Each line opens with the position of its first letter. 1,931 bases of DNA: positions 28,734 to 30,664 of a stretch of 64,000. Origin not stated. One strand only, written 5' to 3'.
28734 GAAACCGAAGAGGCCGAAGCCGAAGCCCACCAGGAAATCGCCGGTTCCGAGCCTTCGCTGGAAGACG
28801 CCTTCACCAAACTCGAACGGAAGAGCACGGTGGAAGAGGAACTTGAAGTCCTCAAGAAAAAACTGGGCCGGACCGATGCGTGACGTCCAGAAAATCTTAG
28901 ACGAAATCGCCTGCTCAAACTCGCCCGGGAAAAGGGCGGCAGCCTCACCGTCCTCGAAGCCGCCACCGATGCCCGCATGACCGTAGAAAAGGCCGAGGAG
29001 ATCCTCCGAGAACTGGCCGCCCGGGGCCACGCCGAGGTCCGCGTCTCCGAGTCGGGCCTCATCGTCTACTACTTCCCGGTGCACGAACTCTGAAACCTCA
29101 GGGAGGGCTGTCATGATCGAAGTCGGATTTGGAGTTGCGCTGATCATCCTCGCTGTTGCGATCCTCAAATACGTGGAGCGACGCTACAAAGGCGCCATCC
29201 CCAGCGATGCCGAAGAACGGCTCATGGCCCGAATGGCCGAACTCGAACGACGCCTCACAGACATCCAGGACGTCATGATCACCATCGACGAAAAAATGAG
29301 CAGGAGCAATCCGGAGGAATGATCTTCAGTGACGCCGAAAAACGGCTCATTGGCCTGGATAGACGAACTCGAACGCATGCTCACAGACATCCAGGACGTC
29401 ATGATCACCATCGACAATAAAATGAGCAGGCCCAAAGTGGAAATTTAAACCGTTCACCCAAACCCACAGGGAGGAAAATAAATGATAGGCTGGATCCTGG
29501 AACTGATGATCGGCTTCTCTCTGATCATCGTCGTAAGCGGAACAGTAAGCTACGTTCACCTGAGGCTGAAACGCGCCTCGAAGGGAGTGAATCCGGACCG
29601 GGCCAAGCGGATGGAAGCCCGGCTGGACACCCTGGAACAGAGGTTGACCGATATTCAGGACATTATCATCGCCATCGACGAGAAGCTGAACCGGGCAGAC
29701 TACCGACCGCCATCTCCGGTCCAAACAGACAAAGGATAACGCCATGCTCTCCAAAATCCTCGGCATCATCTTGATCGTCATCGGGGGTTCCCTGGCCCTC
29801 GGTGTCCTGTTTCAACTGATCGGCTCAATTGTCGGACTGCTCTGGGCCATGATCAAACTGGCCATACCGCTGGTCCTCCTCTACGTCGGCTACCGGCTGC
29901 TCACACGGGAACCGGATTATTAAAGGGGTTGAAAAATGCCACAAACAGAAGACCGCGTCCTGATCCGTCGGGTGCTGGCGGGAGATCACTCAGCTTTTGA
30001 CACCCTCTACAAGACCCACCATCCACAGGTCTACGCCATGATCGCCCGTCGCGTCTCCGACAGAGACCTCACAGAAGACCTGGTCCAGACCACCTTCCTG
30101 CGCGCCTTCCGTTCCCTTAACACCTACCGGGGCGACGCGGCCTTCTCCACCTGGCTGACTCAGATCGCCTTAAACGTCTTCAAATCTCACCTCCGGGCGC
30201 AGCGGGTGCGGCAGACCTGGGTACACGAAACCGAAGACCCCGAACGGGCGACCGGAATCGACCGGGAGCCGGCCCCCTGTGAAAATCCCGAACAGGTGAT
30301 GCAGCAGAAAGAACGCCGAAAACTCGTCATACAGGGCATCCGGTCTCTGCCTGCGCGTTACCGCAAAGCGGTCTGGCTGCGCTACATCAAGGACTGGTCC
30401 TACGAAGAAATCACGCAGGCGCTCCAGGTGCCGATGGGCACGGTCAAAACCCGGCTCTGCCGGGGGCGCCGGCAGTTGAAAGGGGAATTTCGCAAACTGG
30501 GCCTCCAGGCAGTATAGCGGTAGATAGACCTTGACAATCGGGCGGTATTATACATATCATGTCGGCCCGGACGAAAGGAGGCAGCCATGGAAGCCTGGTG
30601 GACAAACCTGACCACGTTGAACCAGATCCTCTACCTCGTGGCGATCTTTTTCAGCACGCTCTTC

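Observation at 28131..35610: Psp-flotillin envelope-stress supermodule under its own sigma54 two-component control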

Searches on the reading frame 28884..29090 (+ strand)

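Call 5: search_protein_families(library=pfam, max_evalue=0.01, proteins=[window:28884-29090:+])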
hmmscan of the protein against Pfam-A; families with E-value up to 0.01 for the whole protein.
window:28884-29090:+ (69 aa): 1 family
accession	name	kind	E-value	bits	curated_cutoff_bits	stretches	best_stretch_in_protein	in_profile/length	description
PF09105.16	SelB-wing_1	-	0.00022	21.3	25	1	16-50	13-47/59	Elongation factor SelB, winged helix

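Call 6: search_protein_families(library=ncbifam, max_evalue=0.01, proteins=[window:28884-29090:+])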
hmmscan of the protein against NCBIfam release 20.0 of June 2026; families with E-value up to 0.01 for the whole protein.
window:28884-29090:+ (69 aa): 0 families

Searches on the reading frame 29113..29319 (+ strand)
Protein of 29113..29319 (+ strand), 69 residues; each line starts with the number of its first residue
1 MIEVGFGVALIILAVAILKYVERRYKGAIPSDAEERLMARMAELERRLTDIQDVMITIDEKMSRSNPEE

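Call 5: search_protein_families(library=pfam, max_evalue=0.01, proteins=[window:29113-29319:+])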
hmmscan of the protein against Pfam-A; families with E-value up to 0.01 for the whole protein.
window:29113-29319:+ (69 aa): 0 families

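Call 6: search_protein_families(library=ncbifam, max_evalue=0.01, proteins=[window:29113-29319:+])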
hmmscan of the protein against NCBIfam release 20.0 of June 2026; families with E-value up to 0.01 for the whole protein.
window:29113-29319:+ (69 aa): 0 families

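Call 27: search_protein_families(library=pfam, max_evalue=10, proteins=[window:29113-29319:+])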
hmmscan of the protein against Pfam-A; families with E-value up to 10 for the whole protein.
window:29113-29319:+ (69 aa): 1 family
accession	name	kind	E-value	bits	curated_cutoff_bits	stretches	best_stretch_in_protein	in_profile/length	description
PF11271.13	PorA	-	0.031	14.1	29.5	1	4-41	6-42/297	Porin PorA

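Call 37: search_protein_families(library=pfam, alignment_id=A3, max_evalue=10)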
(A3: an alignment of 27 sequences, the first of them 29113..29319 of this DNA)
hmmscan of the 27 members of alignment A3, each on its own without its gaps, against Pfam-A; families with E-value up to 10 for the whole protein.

A. member 1, window:29113-29319:+ (69 aa): 1 family
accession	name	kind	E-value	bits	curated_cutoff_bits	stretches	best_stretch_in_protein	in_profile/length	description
PF11271.13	PorA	-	0.031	14.1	29.5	1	4-41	6-42/297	Porin PorA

B. families by the number of members that match (of 27 scanned): 47 families (the first 25 are shown)
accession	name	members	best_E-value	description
PF10779.14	XhlA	7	0.063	Haemolysin XhlA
PF23991.1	DUF7310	4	0.038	Coiled-coil region of unknown function (DUF7310)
PF05531.17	NPV_P10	3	0.0021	Nucleopolyhedrovirus P10 protein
PF16519.10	TRPM_tetra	2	0.011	Tetramerisation domain of TRPM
PF09074.15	Mer2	2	0.013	Mer2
PF07889.17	DUF1664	2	0.015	Protein of unknown function (DUF1664)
PF23100.1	DUF2096_N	2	0.021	DUF2096 N-terminal four-helical bundle domain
PF18982.5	JetA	2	0.029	Wadjet protein JetA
PF09278.17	MerR-DNA-bind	2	0.034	MerR, DNA binding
PF13600.11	DUF4140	2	0.083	N-terminal domain of unknown function (DUF4140)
PF08653.15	DASH_Dam1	2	0.16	DASH complex subunit Dam1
PF24481.2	CT398_CC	1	0.0015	CT398-like coiled coil hairpin domain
PF15855.10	DUF4726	1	0.0025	Domain of unknown function (DUF4726)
PF12614.13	RRF_GI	1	0.0036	Ribosome recycling factor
PF16043.11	DUF4795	1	0.015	Domain of unknown function (DUF4795)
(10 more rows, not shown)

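Call 63: search_protein_families(library=padloc, max_evalue=0.01, proteins=[window:29113-29319:+])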
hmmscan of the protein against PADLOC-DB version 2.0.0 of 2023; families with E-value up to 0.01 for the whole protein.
window:29113-29319:+ (69 aa): 0 families

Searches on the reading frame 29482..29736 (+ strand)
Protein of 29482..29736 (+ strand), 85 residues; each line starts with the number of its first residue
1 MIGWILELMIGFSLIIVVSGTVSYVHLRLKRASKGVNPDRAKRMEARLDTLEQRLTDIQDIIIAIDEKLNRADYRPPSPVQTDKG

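Call 5: search_protein_families(library=pfam, max_evalue=0.01, proteins=[window:29482-29736:+])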
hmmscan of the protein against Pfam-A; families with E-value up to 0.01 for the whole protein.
window:29482-29736:+ (85 aa): 1 family
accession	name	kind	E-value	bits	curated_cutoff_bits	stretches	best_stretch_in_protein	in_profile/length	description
PF15855.10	DUF4726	-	0.0025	18.4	27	1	37-80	24-67/101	Domain of unknown function (DUF4726)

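Call 6: search_protein_families(library=ncbifam, max_evalue=0.01, proteins=[window:29482-29736:+])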
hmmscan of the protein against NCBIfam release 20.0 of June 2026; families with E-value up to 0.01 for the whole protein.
window:29482-29736:+ (85 aa): 0 families

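Call 27: search_protein_families(library=pfam, max_evalue=10, proteins=[window:29482-29736:+])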
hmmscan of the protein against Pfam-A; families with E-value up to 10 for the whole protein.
window:29482-29736:+ (85 aa): 7 families
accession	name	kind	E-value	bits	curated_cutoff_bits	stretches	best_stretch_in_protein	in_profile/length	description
PF15855.10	DUF4726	-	0.0025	18.4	27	1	37-80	24-67/101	Domain of unknown function (DUF4726)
PF05531.17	NPV_P10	-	0.044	14.7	29.8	1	41-72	37-68/75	Nucleopolyhedrovirus P10 protein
PF23991.1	DUF7310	-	0.06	14.3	40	1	38-65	29-56/83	Coiled-coil region of unknown function (DUF7310)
PF10779.14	XhlA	-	0.063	13.9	34.7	1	40-69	5-34/67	Haemolysin XhlA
PF13600.11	DUF4140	-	0.083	13.8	27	1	13-69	38-95/98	N-terminal domain of unknown function (DUF4140)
PF10232.14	Med8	-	0.14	12.2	28.3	1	41-76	5-40/231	Mediator of RNA polymerase II transcription complex subunit 8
PF15932.10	DUF4748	-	0.26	11.5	27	1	16-47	12-39/52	Domain of unknown function (DUF4748)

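Call 63: search_protein_families(library=padloc, max_evalue=0.01, proteins=[window:29482-29736:+])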
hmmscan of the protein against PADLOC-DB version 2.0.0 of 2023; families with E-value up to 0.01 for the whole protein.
window:29482-29736:+ (85 aa): 1 family
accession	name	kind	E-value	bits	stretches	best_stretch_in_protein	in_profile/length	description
PDLC03333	MTase_II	-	0.0084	12.7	1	30-72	501-543/544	Type II methyltransferase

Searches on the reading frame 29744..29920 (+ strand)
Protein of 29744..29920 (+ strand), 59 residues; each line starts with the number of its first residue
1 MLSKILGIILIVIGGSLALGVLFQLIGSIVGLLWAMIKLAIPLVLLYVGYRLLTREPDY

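Call 5: search_protein_families(library=pfam, max_evalue=0.01, proteins=[window:29744-29920:+])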
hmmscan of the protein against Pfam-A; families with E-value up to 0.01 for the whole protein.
window:29744-29920:+ (59 aa): 0 families

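Call 6: search_protein_families(library=ncbifam, max_evalue=0.01, proteins=[window:29744-29920:+])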
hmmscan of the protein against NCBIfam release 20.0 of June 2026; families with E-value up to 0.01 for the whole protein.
window:29744-29920:+ (59 aa): 0 families

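Call 27: search_protein_families(library=pfam, max_evalue=10, proteins=[window:29744-29920:+])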
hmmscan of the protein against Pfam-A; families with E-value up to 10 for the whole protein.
window:29744-29920:+ (59 aa): 4 families
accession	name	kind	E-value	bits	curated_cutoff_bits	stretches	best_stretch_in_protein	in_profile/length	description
PF22570.1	LiaF-TM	-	0.19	13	27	1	4-54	49-92/98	LiaF transmembrane domain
PF04224.18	DUF417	-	2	8.4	27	1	2-44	86-124/175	Protein of unknown function, DUF417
PF04123.18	DUF373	-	2.5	7.9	28.3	1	4-52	152-199/335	Domain of unknown function (DUF373)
PF20990.2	DUF2207_C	-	2.8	8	33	1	4-52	139-187/247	Predicted membrane protein (DUF2207) C-terminal domain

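Call 62: search_protein_families(library=pfam, alignment_id=A5, max_evalue=10)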
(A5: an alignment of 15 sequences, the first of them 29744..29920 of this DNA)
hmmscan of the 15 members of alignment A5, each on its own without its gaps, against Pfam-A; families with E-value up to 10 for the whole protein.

A. member 1, window:29744-29920:+ (59 aa): 4 families
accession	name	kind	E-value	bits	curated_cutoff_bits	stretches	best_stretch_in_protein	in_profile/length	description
PF22570.1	LiaF-TM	-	0.19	13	27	1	4-54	49-92/98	LiaF transmembrane domain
PF04224.18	DUF417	-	2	8.4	27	1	2-44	86-124/175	Protein of unknown function, DUF417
PF04123.18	DUF373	-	2.5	7.9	28.3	1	4-52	152-199/335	Domain of unknown function (DUF373)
PF20990.2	DUF2207_C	-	2.8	8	33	1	4-52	139-187/247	Predicted membrane protein (DUF2207) C-terminal domain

B. families by the number of members that match (of 15 scanned): 32 families (the first 25 are shown)
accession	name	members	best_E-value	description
PF22570.1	LiaF-TM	4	0.19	LiaF transmembrane domain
PF12716.12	Apq12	3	0.15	Nuclear pore assembly and biogenesis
PF07332.16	Phage_holin_3_6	3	0.47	Putative Actinobacterial Holin-X, holin superfamily III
PF17319.7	DUF5362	3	1.1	Family of unknown function (DUF5362)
PF10003.15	DUF2244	2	0.018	Integral membrane protein (DUF2244)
PF01708.21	Gemini_mov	2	0.13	Geminivirus putative movement protein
PF11381.13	DUF3185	2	0.44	Protein of unknown function (DUF3185)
PF20990.2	DUF2207_C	2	2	Predicted membrane protein (DUF2207) C-terminal domain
PF16955.11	OFeT_1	1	0.038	Ferrous iron uptake permease, iron-lead transporter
PF17113.10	AmpE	1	0.087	Regulatory signalling modulator protein AmpE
PF16926.10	HisKA_4TM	1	0.16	Archaeal 4TM region of histidine kinase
PF14329.11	DUF4386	1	0.18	Domain of unknown function (DUF4386)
PF05552.17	MS_channel_1st_1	1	0.18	Mechanosensitive ion channel, conserved TM helix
PF12666.12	PrgI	1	0.18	PrgI family protein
PF06522.17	B12D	1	0.4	NADH-ubiquinone reductase complex 1 MLRQ subunit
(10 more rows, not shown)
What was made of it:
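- Closest known: Bacillus subtilis liaIHGFSR. Different: The resemblance of the 2-TM miniprotein to LiaF-TM is marginal, E 0.19 (calls 27, 62).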

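Call 63: search_protein_families(library=padloc, max_evalue=0.01, proteins=[window:29744-29920:+])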
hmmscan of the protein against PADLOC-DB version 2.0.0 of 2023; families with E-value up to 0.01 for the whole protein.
window:29744-29920:+ (59 aa): 0 families

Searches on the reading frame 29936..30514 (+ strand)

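Call 5: search_protein_families(library=pfam, max_evalue=0.01, proteins=[window:29936-30514:+])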
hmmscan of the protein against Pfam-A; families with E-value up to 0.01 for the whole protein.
window:29936-30514:+ (193 aa): 4 families
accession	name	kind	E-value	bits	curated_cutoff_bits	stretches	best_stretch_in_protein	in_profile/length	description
PF04542.20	Sigma70_r2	-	4.8e-17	61.9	24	1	24-90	1-69/71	Sigma-70 region 2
PF08281.18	Sigma70_r4_2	-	1.9e-15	56.7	25.7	1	131-181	4-54/54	Sigma-70, region 4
PF04545.22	Sigma70_r4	-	8.8e-09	35.2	24.1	1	135-182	2-49/50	Sigma-70, region 4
PF07638.17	Sigma70_ECF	-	0.00087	19.7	21.1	1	9-184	7-182/185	ECF sigma factor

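Call 6: search_protein_families(library=ncbifam, max_evalue=0.01, proteins=[window:29936-30514:+])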
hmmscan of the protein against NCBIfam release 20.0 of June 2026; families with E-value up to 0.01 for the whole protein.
window:29936-30514:+ (193 aa): 97 families (the best 25 are shown)
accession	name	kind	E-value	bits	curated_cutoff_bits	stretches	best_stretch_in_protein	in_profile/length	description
TIGR02939.1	RpoE_Sigma70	equivalog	7.9e-41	140.2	236.15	1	3-186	4-187/190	RNA polymerase sigma factor RpoE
NF008888.0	PRK11922.1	equivalog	2e-40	138.8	204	1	3-185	14-196/231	RNA polymerase sigma factor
NF007223.0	PRK09641.1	equivalog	3.8e-38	131.2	209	1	9-187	8-186/187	RNA polymerase sigma factor SigW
NF009166.1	PRK12513.1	equivalog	2.1e-36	125.4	206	1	2-184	5-185/193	RNA polymerase sigma factor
NF007216.0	PRK09638.1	equivalog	8.2e-35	120.2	194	1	4-187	3-176/180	RNA polymerase sigma factor SigY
NF009171.0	PRK12518.1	equivalog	2.7e-34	118.7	208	1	3-190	11-189/191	RNA polymerase sigma factor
TIGR02948.1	SigW_bacill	equivalog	1.4e-33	116.5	243.1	1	7-187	6-186/187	RNA polymerase sigma factor SigW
NF009168.0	PRK12515.1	subfamily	2.2e-31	108.9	236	1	3-191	6-185/189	RNA polymerase sigma factor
TIGR02937.1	sigma70-ECF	superfamily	2.3e-31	108.7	42.9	1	19-183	1-163/165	sigma-70 family RNA polymerase sigma factor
NF007225.0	PRK09643.1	equivalog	2.6e-31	108.9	190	1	4-188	12-185/204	RNA polymerase sigma factor SigM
NF004113.0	PRK05602.1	equivalog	6.9e-31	107.5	208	1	3-187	29-203/211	RNA polymerase sigma factor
TIGR02950.1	SigM_subfam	subfamily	5.2e-29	101.1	147.95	1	22-183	3-156/159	RNA polymerase sigma factor, SigM family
NF007229.0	PRK09647.1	equivalog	8.1e-29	100.5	265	1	20-185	45-202/220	RNA polymerase sigma factor SigE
NF006930.0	PRK09415.1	subfamily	7.1e-28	97.6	198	1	22-187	19-177/179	RNA polymerase factor sigma C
NF009195.0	PRK12543.1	subfamily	9.2e-28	97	197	1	5-183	6-176/192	RNA polymerase sigma factor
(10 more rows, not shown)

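Call 63: search_protein_families(library=padloc, max_evalue=0.01, proteins=[window:29936-30514:+])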
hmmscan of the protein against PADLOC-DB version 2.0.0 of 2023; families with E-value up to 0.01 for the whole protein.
window:29936-30514:+ (193 aa): 2 families
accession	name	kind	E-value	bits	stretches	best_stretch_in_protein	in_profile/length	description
PDLC04009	PD-Lambda-5_A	-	0.0022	14.8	1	16-138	223-344/488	-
PDLC01151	HTH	-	0.0081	13.6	1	135-182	281-329/330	"Two HTH domains (N-terminal xre and C-therminal Sigma70_ECF), the C-terminal domain often fused to Cas6 (see WP_0065099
